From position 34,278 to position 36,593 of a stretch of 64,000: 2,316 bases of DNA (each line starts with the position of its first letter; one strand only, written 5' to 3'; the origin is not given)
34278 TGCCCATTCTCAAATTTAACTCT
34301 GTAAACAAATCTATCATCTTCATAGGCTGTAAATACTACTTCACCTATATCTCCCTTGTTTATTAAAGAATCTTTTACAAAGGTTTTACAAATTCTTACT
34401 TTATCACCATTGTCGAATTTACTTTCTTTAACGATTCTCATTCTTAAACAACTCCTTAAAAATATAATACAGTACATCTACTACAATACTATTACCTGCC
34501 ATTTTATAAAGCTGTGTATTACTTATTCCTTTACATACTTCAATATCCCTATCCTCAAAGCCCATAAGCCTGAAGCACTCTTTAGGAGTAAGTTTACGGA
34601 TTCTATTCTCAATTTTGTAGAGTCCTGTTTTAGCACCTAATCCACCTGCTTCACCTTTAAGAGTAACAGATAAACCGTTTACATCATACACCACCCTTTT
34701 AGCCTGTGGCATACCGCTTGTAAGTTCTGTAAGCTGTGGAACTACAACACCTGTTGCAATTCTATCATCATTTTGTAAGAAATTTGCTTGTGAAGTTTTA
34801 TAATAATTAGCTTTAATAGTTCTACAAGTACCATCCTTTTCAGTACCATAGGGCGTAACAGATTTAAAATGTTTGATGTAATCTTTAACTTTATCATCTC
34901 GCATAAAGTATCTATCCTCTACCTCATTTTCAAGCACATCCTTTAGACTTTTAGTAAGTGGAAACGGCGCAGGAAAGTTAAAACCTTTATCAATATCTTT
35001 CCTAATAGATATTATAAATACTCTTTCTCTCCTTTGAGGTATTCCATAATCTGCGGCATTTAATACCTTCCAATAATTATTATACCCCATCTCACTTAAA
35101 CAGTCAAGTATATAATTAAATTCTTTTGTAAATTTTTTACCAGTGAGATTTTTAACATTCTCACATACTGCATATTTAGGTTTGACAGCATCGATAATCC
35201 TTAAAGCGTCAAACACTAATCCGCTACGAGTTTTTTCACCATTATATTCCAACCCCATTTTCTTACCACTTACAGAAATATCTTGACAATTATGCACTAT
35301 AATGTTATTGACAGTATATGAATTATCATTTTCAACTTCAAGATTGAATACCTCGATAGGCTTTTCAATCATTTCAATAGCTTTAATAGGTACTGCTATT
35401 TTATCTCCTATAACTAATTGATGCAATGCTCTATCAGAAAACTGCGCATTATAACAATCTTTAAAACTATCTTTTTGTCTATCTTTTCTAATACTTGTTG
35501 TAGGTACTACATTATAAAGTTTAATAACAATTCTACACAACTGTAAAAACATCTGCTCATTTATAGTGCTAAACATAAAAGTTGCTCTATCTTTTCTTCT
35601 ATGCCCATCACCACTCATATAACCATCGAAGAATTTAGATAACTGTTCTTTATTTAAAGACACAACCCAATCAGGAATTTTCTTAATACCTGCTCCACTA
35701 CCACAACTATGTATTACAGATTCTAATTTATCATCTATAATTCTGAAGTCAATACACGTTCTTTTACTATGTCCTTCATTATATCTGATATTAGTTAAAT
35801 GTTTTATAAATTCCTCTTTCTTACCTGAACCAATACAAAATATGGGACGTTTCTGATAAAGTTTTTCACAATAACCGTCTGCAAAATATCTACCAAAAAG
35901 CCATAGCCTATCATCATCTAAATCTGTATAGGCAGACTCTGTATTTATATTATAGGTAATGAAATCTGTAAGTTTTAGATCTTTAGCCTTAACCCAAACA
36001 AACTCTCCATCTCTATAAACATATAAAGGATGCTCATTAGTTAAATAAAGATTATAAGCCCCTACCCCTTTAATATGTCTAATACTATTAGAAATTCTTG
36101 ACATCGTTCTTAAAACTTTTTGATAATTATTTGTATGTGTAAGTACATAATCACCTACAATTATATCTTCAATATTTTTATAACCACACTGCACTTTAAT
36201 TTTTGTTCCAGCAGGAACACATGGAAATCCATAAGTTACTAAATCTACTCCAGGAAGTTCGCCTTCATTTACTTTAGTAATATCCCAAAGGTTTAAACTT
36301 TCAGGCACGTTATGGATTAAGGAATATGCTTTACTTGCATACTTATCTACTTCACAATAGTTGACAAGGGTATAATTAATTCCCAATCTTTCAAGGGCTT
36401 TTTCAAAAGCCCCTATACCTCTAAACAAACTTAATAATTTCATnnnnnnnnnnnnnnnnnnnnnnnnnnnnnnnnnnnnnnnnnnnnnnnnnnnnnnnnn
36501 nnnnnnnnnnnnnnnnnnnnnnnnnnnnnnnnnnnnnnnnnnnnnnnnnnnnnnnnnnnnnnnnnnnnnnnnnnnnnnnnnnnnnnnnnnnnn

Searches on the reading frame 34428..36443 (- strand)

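Call 11: search_protein_families(library=pfam, proteins=[window:34428-36443:-])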
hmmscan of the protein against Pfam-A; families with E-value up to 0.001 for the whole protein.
window:34428-36443:- (671 aa): 4 families
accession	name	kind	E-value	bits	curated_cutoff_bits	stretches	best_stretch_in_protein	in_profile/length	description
PF00145.23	DNA_methylase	-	3.9e-66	224.1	22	2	386-667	71-324/324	C-5 cytosine-specific DNA methylase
PF14890.11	Intein_splicing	-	4.7e-11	43.2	35.8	1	110-385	38-155/155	Intein splicing domain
PF13403.11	Hint_2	-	1.4e-06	29.2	28.4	1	74-118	1-45/147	Hint domain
PF07591.16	PT-HINT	-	3.2e-05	24.6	27.7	0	82-160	2-85/137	Pretoxin HINT domain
